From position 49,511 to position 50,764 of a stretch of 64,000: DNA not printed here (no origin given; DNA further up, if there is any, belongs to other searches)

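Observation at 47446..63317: Candidate ATP-yielding ureide/nucleobase catabolic cluster: two atypical transcarbamylases plus carbamate kinase, deaminase, hydantoinase and a nucleoside-type importer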

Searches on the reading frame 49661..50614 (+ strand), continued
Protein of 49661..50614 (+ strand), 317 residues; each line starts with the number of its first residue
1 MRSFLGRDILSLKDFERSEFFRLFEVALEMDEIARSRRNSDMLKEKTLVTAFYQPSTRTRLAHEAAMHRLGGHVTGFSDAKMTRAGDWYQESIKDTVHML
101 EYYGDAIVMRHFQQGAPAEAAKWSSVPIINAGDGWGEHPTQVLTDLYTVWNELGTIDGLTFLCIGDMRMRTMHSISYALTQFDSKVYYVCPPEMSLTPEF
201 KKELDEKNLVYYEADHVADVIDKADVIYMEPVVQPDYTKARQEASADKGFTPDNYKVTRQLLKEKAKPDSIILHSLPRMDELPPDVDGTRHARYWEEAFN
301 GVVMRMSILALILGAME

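Call 95: search_protein_families(library=ncbifam, proteins=[L156:886-4434:-, L156:5463-8042:-, L096:6655-8055:+, L096:8121-9842:+, L096:17869-19224:+, L096:19962-20732:+, L156:4447-5511:-], max_evalue=1e-20)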
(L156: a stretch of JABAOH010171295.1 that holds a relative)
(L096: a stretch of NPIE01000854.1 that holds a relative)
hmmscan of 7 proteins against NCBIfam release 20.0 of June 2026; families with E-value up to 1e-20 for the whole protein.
L156:886-4434:- (1182 aa): 14 families
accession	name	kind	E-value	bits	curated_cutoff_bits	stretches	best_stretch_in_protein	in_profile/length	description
TIGR03315.1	Se_ygfK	equivalog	1.7e-268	893.1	835.3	2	2-395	1-397/1012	putative selenate reductase subunit YgfK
NF009410.0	PRK12771.1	subfamily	2.8e-119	399.2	516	1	518-1057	46-557/566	NAD(P)-binding protein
NF009454.0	PRK12814.1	equivalog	2.2e-103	346.9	916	1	516-1054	99-627/657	putative NADPH-dependent glutamate synthase small subunit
NF009414.0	PRK12778.1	equivalog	3.4e-96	323.2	1103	1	515-914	332-745/752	bifunctional dihydroorotate dehydrogenase B NAD binding subunit/NADPH-dependent glutamate synthase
TIGR01316.1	gltA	equivalog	1e-86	291.5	471.75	1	517-914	31-445/449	NADPH-dependent glutamate synthase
NF010590.0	PRK13984.1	equivalog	1.3e-78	264.6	946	1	517-914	192-602/611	putative oxidoreductase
TIGR01318.1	gltD_gamma_fam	subfamily_domain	4.7e-74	249.6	482.95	1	492-916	21-463/467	glutamate synthase, small subunit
NF009413.0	PRK12775.1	equivalog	2.2e-73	247.6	1895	1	516-916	335-752/1006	putative trifunctional 2-polyprenylphenol hydroxylase/glutamate synthase subunit beta/ferritin domain-containing protein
NF009408.0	PRK12769.1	equivalog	1.9e-67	227.9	1003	1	520-919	234-652/659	formate-dependent uric acid utilization protein AegA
NF009415.0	PRK12779.1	equivalog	6.2e-63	213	1519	1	509-916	197-624/944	putative bifunctional glutamate synthase subunit beta/2-polyprenylphenol hydroxylase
NF009451.0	PRK12809.1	equivalog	2.5e-57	194.6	1154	1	519-915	216-631/639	formate-dependent uric acid utilization protein YgfT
NF009409.0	PRK12770.1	subfamily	7.4e-52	176.6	343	1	605-914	16-346/360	putative glutamate synthase subunit beta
TIGR01317.1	GOGAT_sm_gam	subfamily_domain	3.2e-50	171.4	447.7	1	513-914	43-474/485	glutamate synthase small subunit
NF045663.1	diclust_near_Sec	equivalog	2.6e-43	148.2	530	1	520-702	18-196/759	pyridine nucleotide-disulfide oxidoreductase/dicluster-binding protein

L156:5463-8042:- (859 aa): 20 families
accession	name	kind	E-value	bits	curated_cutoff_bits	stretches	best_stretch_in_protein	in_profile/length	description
TIGR03311.1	Se_dep_XDH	equivalog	3.3e-241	802.9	830.45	1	9-851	2-841/848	selenium-dependent xanthine dehydrogenase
TIGR03196.1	pucD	equivalog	2.3e-131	439.6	783.65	2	181-699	17-551/763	xanthine dehydrogenase subunit D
NF045668.1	pterin_aldehy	equivalog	8.9e-130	434.4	1100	1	9-850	4-894/905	molybdopterin-dependent aldehyde oxidoreductase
NF043082.1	XdhA_XDHase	equivalog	3e-96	323.2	780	2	167-683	1-538/758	xanthine dehydrogenase subunit XdhA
NF007426.0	PRK09970.1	equivalog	1e-95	321.5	916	2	166-682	5-540/761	xanthine dehydrogenase molybdenum-binding subunit XdhA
TIGR03194.1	4hydrxCoA_A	equivalog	2.6e-90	303.9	994.55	2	182-684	12-523/746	4-hydroxybenzoyl-CoA reductase subunit alpha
NF040766.1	CODH_aero_grp5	exception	2e-86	290.9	950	2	172-688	10-551/785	aerobic carbon-monoxide dehydrogenase large subunit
TIGR02965.1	xanthine_xdhB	equivalog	1.8e-82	277.7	849.5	1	181-547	15-375/758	xanthine dehydrogenase molybdopterin binding subunit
NF041018.1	glyceraldDH_alpha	equivalog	3.7e-80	270.3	790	1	173-680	9-532/741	glyceraldehyde dehydrogenase subunit alpha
TIGR02969.1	mam_aldehyde_ox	subfamily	8e-55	185.9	1912.3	1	171-547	580-947/1330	aldehyde oxidase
TIGR03313.1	Se_sel_red_Mo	hypoth_equivalog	7e-54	182.8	1101.9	1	320-678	361-733/951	molybdopterin-dependent oxidoreductase Mo/Fe-S-binding subunit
NF041671.1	peri_hyde_PaoC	equivalog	2.4e-51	175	1180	1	194-680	47-524/735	aldehyde oxidoreductase molybdenum-binding subunit PaoC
TIGR02416.1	CO_dehy_Mo_lg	equivalog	1.1e-42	146.2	991.15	1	182-688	8-558/770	aerobic carbon-monoxide dehydrogenase large subunit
NF043084.2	XdhC_XDHase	equivalog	9.4e-35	119.3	217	1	7-152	2-148/151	xanthine dehydrogenase subunit XdhC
TIGR03198.1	pucE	equivalog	2.5e-31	108.2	254.3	1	7-155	3-150/151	xanthine dehydrogenase subunit E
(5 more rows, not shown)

L096:6655-8055:+ (466 aa): 27 families (the best 25 are shown)
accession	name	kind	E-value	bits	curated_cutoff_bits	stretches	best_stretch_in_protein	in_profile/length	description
TIGR02033.1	D-hydantoinase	equivalog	4.6e-127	424.7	393.25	1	8-454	2-450/454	dihydropyrimidinase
NF009941.0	PRK13404.1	subfamily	2.2e-111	372.8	647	1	7-457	6-460/478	dihydropyrimidinase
NF002668.0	PRK02382.1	equivalog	2.2e-72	244.2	452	1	18-459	12-429/436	dihydroorotase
TIGR03178.1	allantoinase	equivalog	3.5e-71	240.3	357.85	1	8-449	3-433/441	allantoinase AllB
NF006559.0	PRK09060.1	equivalog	4.4e-66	223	482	1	2-449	2-430/444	dihydroorotase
NF004839.0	PRK06189.1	equivalog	2.9e-65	220.7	631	1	7-454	5-443/451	allantoinase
NF058538.1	ergo_util_ErtD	equivalog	4e-65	220.4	600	1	9-457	4-445/446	hydantoin-5-propionate amidohydrolase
TIGR00857.1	pyrC_multi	subfamily_domain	1e-62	212.5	279.05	1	21-441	4-409/412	dihydroorotase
NF058539.1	ergo_uti2_ErtD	equivalog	1.3e-62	212.2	650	1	9-458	5-447/449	hydantoin-5-propionate amidohydrolase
NF005751.0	PRK07575.1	equivalog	8.7e-59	199.1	529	1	6-446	4-425/440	dihydroorotase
NF005960.0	PRK08044.1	equivalog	2.6e-52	178.1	688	1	7-454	5-446/453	allantoinase AllB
NF006688.0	PRK09236.1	equivalog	6.5e-51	173.5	535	1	6-447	3-432/444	dihydroorotase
NF006836.0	PRK09357.1-1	equivalog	1.1e-44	152.8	538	1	7-443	4-426/432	dihydroorotase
NF006837.0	PRK09357.1-2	equivalog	3.1e-44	151.2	575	1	6-445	2-426/428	dihydroorotase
NF006841.0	PRK09357.2-2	equivalog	1.7e-42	145.6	640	1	21-440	17-416/421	dihydroorotase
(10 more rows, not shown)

L096:8121-9842:+ (573 aa): 2 families
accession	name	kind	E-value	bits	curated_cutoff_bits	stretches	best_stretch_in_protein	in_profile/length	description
TIGR01178.1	ade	equivalog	8e-185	615.4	472.5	1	20-570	1-552/552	adenine deaminase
NF007457.0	PRK10027.1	equivalog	9e-151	503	768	1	8-572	19-586/588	adenine deaminase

L096:17869-19224:+ (451 aa): 16 families
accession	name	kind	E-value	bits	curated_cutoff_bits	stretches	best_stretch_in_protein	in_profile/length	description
NF005540.0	PRK07203.1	equivalog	6.7e-157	522.7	444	1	1-441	2-442/444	putative aminohydrolase SsnA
TIGR03314.1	Se_ssnA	subfamily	6.8e-151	503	455.5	1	1-440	1-440/441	putative selenium metabolism protein SsnA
NF004701.0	PRK06038.1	equivalog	3.9e-74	249.9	609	1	2-439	7-428/432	N-ethylammeline chlorohydrolase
NF006252.0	PRK08393.1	equivalog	1.3e-62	212.2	617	1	1-431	3-417/424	N-ethylammeline chlorohydrolase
NF006549.0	PRK09045.1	equivalog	2.6e-62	210.9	540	1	2-433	11-435/444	TRZ/ATZ family hydrolase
NF005557.0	PRK07228.1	equivalog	5.8e-62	209.8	522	1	1-441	3-441/445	5'-deoxyadenosine deaminase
NF006055.0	PRK08203.1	equivalog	7.1e-51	173.2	532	1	3-439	9-452/455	8-oxoguanine deaminase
NF004995.0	PRK06380.1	subfamily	9e-47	160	567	1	2-427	4-413/418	metal-dependent hydrolase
NF012037.0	PRK15493.1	equivalog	4.2e-43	147.8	779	1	5-431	7-427/435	bifunctional S-methyl-5'-thioadenosine deaminase/S-adenosylhomocysteine deaminase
NF009059.0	PRK12393.1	equivalog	6.4e-41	140.5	543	1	19-433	27-451/460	amidohydrolase family protein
NF006056.0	PRK08204.1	subfamily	1.4e-36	126.3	391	1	1-442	5-445/449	hypothetical protein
NF005211.0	PRK06687.1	equivalog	6.8e-30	104.2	703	1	6-422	7-418/419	TRZ/ATZ family protein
TIGR02967.1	guan_deamin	equivalog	2.3e-28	99.3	375.4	1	17-379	3-363/401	guanine deaminase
NF006681.0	PRK09229.1-2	equivalog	1.3e-27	96.7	362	1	53-425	49-437/451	formimidoylglutamate deiminase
NF006679.0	PRK09228.1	subfamily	7.9e-27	94.1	351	1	13-380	24-389/433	guanine deaminase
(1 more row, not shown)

L096:19962-20732:+ (256 aa): 4 families
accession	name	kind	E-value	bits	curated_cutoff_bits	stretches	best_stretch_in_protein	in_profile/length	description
TIGR01916.1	F420_cofE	equivalog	4.9e-75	252.1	180.65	1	9-255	3-243/244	coenzyme F420-0:L-glutamate ligase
NF009809.0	PRK13293.1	equivalog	1.2e-70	237.8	274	1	8-256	4-244/253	coenzyme F420-0:L-glutamate ligase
NF009810.0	PRK13294.1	equivalog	4.3e-55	187.4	304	1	3-256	9-243/449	coenzyme F420-0:L-glutamate ligase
TIGR04132.1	intra_fol_E_lig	hypoth_equivalog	8.9e-22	77.7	350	1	22-231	15-200/241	putative folate metabolism gamma-glutamate ligase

L156:4447-5511:- (354 aa): 5 families
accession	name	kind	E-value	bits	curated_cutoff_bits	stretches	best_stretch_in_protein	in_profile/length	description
NF005540.0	PRK07203.1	equivalog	3.6e-79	266.5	444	1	18-277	57-340/444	putative aminohydrolase SsnA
TIGR03314.1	Se_ssnA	subfamily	6.1e-74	249.4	455.5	1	18-278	56-340/441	putative selenium metabolism protein SsnA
NF005557.0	PRK07228.1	equivalog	2.3e-27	95.8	522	1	17-280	53-343/445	5'-deoxyadenosine deaminase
NF006055.0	PRK08203.1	equivalog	4.6e-25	88.1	532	0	15-128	57-168/455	8-oxoguanine deaminase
NF004701.0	PRK06038.1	equivalog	6.2e-23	81.2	609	1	16-265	53-321/432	N-ethylammeline chlorohydrolase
